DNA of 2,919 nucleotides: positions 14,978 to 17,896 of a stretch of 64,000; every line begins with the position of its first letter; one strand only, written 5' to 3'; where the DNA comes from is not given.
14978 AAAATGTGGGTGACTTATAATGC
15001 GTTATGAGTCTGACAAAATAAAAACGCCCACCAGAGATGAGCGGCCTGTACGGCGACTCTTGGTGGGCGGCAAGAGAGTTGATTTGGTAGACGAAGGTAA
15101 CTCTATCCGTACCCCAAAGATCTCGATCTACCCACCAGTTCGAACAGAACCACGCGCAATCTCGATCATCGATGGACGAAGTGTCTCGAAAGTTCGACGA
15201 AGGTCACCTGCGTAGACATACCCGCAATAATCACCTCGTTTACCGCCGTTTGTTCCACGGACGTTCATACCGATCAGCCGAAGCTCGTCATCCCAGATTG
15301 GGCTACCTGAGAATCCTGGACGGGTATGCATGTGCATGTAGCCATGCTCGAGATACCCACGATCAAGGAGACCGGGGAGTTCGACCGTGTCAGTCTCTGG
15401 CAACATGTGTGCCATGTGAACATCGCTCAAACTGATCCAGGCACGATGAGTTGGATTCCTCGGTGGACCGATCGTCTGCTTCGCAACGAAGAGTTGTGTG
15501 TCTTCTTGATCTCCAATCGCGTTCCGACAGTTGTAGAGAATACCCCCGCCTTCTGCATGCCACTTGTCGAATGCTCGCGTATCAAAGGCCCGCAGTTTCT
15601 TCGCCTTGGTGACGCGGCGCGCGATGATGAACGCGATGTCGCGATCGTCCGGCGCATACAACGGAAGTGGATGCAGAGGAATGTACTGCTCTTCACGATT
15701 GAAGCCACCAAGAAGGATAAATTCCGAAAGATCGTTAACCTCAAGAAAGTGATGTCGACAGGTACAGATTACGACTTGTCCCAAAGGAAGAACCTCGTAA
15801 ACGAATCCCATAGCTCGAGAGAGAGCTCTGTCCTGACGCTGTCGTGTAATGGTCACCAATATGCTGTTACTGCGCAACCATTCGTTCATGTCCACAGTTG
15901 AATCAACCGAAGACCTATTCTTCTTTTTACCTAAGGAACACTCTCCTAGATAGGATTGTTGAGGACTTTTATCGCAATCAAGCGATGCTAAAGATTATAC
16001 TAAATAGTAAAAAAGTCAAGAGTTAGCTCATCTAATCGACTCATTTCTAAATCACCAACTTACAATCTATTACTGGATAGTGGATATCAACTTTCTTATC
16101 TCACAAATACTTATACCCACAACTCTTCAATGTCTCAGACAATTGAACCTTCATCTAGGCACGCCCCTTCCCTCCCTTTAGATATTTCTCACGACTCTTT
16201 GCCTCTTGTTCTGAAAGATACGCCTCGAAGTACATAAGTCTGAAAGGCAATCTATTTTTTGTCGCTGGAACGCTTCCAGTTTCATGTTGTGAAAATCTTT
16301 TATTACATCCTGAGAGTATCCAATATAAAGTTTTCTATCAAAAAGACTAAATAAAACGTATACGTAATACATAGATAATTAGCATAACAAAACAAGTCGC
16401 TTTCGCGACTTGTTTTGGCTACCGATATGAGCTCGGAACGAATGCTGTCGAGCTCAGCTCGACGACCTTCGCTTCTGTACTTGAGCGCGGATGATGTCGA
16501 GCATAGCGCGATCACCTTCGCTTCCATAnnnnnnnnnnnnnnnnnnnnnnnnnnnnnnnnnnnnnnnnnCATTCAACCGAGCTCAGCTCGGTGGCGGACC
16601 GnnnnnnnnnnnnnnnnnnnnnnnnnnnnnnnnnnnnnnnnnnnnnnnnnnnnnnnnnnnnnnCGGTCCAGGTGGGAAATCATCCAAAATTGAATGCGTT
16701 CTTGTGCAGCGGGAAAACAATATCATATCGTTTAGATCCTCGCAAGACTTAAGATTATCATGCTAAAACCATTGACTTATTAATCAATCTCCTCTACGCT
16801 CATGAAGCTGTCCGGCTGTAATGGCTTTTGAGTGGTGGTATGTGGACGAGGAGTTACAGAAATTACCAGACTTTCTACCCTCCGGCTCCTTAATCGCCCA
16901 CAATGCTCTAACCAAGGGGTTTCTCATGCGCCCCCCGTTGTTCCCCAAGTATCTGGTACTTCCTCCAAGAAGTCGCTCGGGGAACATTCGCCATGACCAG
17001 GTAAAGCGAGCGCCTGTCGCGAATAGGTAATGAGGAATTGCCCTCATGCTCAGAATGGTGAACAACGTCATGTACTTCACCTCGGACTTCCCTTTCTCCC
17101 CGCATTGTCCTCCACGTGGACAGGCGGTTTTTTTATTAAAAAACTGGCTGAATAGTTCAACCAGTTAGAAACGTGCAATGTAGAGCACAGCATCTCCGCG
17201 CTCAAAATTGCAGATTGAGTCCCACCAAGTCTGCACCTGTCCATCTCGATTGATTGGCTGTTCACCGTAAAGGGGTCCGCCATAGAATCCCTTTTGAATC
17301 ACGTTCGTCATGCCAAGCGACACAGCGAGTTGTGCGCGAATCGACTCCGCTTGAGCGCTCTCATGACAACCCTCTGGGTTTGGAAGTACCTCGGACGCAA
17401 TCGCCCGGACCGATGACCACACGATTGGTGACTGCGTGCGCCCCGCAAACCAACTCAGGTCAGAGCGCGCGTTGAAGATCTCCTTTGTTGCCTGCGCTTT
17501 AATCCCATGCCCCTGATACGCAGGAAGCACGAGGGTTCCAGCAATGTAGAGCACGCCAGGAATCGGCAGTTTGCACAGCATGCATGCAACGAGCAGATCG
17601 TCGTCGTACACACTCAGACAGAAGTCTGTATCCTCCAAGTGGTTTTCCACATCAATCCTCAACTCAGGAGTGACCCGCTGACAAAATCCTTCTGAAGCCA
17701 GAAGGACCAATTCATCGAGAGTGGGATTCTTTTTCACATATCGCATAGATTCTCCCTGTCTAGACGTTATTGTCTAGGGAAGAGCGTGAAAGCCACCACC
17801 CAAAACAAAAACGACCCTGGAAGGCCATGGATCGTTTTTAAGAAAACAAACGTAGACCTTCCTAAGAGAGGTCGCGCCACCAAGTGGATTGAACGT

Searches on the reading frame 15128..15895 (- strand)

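Call 61: search_protein_families(library=pfam, proteins=[window:15128-15895:-], max_evalue=0.001)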
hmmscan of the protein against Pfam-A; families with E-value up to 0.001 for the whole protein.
window:15128-15895:- (255 aa): 1 family
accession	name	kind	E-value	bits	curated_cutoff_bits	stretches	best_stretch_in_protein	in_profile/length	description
PF13365.12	Trypsin_2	-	0.00048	21.3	27.6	0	166-210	108-144/144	Trypsin-like peptidase domain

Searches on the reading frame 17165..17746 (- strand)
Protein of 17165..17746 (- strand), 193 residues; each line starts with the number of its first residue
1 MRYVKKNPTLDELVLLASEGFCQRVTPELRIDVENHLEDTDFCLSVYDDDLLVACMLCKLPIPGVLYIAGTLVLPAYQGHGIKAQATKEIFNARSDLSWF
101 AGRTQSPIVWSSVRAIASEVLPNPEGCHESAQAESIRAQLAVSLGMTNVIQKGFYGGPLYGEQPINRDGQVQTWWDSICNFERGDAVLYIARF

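Call 61: search_protein_families(library=pfam, proteins=[window:17165-17746:-], max_evalue=0.001)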
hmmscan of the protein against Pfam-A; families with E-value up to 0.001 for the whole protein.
window:17165-17746:- (193 aa): 1 family
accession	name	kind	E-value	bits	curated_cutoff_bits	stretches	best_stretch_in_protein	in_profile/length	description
PF00583.31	Acetyltransf_1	-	0.00078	20.1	20.7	0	34-82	26-76/116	Acetyltransferase (GNAT) family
